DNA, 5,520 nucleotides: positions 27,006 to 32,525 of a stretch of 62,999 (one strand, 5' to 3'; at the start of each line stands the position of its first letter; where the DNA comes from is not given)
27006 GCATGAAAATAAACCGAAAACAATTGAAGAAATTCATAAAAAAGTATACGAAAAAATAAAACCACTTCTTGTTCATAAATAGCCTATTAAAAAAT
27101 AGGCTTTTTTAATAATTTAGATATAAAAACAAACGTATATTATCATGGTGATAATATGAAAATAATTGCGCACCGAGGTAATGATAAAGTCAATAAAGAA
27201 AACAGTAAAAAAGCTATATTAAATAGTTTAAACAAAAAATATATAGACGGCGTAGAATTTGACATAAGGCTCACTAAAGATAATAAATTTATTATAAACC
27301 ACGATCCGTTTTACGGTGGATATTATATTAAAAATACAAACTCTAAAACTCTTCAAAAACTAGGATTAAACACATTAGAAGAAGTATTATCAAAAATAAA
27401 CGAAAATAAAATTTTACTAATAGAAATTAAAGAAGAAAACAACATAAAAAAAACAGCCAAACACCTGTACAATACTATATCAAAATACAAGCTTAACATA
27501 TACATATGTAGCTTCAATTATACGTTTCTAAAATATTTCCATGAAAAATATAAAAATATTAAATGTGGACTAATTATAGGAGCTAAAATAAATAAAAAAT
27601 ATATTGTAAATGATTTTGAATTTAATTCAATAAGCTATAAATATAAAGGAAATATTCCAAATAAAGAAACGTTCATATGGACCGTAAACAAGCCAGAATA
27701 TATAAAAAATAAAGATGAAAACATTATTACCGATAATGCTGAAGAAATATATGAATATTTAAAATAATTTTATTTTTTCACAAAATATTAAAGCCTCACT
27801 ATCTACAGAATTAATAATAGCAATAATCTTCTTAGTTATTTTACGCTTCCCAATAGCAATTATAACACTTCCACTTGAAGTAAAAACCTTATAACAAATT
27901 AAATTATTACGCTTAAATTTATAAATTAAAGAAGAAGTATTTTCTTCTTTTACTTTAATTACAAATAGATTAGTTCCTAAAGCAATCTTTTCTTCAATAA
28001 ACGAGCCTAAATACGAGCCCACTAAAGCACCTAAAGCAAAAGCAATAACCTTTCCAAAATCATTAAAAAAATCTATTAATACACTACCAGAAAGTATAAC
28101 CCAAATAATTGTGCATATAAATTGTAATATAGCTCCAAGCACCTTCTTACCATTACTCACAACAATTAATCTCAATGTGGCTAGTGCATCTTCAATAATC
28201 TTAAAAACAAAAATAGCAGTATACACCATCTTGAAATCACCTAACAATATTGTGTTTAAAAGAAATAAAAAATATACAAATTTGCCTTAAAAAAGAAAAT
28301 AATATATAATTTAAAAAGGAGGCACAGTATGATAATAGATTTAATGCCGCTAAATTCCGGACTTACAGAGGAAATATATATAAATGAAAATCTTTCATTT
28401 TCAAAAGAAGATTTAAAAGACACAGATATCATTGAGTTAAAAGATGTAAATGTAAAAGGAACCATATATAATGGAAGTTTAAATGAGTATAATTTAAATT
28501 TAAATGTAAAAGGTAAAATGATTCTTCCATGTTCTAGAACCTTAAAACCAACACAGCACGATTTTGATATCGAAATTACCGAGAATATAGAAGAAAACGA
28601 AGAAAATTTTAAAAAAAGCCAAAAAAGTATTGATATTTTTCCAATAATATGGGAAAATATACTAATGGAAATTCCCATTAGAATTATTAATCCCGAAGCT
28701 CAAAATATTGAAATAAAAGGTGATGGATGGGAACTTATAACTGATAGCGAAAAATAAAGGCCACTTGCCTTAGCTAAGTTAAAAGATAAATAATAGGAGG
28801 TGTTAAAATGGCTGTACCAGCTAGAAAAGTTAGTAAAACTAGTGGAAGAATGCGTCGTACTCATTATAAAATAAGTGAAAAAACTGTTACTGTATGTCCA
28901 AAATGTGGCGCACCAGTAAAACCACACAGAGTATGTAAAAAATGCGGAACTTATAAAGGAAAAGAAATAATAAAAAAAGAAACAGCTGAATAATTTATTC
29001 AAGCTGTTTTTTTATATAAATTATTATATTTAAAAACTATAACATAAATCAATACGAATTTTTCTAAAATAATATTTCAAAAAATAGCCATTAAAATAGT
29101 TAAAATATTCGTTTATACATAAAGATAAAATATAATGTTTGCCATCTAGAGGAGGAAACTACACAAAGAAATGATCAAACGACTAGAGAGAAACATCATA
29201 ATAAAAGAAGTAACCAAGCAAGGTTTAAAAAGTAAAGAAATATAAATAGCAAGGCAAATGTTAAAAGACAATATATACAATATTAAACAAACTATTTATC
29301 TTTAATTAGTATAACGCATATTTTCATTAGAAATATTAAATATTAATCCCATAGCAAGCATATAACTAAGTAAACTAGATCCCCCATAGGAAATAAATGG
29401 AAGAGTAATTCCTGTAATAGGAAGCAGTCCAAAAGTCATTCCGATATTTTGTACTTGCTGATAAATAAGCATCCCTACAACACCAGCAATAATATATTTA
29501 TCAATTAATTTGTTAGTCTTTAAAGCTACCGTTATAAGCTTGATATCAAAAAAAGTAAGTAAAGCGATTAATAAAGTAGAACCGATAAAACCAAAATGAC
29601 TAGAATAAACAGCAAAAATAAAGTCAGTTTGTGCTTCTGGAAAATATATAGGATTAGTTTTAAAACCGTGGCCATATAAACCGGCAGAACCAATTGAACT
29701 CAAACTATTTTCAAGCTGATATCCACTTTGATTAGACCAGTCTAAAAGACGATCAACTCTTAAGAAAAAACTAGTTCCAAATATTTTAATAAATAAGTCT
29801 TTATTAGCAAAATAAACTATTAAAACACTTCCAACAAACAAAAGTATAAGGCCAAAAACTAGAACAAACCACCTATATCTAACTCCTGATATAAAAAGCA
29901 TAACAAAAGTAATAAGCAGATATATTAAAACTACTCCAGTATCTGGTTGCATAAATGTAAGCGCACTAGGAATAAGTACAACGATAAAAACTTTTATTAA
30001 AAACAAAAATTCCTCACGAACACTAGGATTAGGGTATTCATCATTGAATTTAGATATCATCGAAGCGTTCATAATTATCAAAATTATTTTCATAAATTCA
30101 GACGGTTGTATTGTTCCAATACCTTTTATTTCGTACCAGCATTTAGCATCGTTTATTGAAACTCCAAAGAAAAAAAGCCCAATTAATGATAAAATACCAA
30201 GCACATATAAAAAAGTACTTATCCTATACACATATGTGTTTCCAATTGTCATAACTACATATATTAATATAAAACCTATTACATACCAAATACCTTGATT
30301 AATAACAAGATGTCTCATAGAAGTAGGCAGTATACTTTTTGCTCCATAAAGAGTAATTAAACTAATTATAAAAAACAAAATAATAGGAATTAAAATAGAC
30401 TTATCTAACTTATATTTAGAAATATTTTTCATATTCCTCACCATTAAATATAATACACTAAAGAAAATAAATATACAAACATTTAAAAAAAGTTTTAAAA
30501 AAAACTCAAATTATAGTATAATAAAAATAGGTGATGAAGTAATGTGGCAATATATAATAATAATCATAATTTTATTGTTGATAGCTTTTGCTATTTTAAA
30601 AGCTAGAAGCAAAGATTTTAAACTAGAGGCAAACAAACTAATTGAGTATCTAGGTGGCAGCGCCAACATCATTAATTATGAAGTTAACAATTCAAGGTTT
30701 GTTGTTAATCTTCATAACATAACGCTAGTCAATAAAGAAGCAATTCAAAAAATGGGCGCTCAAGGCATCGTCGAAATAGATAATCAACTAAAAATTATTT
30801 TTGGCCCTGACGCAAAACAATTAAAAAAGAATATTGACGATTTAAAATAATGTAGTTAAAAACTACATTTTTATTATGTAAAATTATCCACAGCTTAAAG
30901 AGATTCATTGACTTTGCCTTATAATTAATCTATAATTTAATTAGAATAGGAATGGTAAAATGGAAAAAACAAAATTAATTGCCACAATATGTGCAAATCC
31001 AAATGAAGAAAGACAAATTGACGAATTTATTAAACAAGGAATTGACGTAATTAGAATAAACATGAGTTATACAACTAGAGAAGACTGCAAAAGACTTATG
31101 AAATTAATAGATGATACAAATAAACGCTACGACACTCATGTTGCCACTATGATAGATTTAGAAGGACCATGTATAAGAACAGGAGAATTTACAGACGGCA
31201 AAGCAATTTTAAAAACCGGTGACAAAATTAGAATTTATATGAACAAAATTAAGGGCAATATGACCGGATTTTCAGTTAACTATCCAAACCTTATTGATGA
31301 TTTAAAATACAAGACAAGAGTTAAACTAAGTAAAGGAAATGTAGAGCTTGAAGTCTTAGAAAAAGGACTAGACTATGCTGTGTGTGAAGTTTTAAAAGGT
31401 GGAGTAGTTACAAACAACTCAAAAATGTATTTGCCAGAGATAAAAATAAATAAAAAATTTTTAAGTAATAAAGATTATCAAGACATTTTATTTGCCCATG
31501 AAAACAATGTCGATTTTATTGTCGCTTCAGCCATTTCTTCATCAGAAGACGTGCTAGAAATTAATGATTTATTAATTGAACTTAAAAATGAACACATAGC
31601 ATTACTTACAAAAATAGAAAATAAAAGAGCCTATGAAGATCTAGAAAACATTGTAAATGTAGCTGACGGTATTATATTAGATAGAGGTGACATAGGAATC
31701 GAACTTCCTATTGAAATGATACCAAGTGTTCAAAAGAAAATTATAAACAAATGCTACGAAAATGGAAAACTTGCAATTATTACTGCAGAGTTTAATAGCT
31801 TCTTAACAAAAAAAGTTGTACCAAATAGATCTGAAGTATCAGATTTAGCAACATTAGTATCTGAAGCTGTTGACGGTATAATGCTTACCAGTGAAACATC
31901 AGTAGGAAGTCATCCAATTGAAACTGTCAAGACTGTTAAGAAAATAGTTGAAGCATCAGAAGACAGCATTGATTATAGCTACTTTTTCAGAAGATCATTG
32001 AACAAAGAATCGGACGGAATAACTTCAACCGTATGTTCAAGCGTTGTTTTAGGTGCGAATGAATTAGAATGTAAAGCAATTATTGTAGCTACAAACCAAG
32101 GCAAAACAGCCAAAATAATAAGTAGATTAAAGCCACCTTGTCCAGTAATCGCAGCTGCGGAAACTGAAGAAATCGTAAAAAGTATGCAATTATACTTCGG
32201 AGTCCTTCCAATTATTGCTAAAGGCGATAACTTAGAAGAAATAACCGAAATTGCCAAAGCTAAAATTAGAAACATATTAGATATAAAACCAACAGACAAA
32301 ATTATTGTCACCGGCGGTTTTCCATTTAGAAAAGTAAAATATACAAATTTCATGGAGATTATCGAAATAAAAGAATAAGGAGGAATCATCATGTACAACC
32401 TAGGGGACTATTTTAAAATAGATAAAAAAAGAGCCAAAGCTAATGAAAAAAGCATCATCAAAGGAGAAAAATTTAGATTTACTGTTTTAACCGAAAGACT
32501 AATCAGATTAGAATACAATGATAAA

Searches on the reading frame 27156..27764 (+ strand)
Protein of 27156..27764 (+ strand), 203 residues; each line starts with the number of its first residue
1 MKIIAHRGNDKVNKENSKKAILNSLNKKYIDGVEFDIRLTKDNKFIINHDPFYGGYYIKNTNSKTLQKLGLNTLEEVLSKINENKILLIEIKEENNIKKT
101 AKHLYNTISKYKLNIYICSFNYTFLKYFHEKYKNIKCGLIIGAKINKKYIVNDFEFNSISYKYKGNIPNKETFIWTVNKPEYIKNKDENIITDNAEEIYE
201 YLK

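Call 69: search_protein_families(library=pfam, proteins=[window:27156-27764:+], max_evalue=0.001)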
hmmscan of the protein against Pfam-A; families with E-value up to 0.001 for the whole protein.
window:27156-27764:+ (203 aa): 1 family
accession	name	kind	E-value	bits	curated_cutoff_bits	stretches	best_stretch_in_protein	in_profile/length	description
PF03009.23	GDPD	-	1e-14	55.7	23.6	1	6-142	1-168/244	Glycerophosphoryl diester phosphodiesterase family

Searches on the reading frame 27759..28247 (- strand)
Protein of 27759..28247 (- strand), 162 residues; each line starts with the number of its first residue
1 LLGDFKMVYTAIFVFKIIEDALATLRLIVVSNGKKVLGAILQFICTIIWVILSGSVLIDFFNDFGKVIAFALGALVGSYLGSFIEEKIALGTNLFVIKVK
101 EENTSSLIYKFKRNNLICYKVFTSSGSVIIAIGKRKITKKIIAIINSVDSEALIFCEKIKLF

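Call 69: search_protein_families(library=pfam, proteins=[window:27759-28247:-], max_evalue=0.001)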
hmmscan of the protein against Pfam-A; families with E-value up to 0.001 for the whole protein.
window:27759-28247:- (162 aa): 1 family
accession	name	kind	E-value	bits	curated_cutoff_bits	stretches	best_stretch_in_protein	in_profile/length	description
PF18955.5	DUF5698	-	2.3e-10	41.2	27.5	1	24-81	1-57/58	Domain of unknown function (DUF5698)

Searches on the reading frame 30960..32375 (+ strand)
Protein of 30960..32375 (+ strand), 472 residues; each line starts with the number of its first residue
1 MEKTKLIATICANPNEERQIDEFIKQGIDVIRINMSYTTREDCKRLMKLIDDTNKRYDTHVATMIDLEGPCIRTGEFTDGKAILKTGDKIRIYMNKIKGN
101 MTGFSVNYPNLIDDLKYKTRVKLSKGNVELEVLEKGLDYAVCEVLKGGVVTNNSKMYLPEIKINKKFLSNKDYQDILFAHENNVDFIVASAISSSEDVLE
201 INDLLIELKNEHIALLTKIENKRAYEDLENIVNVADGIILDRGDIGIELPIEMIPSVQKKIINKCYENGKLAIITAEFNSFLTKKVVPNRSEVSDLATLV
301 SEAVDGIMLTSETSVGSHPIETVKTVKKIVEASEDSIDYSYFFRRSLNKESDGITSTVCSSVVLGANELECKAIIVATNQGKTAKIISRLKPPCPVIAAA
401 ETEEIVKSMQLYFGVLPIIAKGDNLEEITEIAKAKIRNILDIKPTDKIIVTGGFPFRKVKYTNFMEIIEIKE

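Call 43: search_protein_families(library=pfam, proteins=[window:30960-32375:+], max_evalue=0.00001)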
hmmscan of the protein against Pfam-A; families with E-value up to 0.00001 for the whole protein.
window:30960-32375:+ (472 aa): 2 families
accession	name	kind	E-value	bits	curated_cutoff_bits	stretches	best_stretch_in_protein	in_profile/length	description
PF00224.27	PK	-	9.5e-69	232.4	30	1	2-323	2-328/328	Pyruvate kinase, barrel domain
PF02887.21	PK_C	-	2.4e-23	82.8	28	1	357-468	2-114/114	Pyruvate kinase, alpha/beta domain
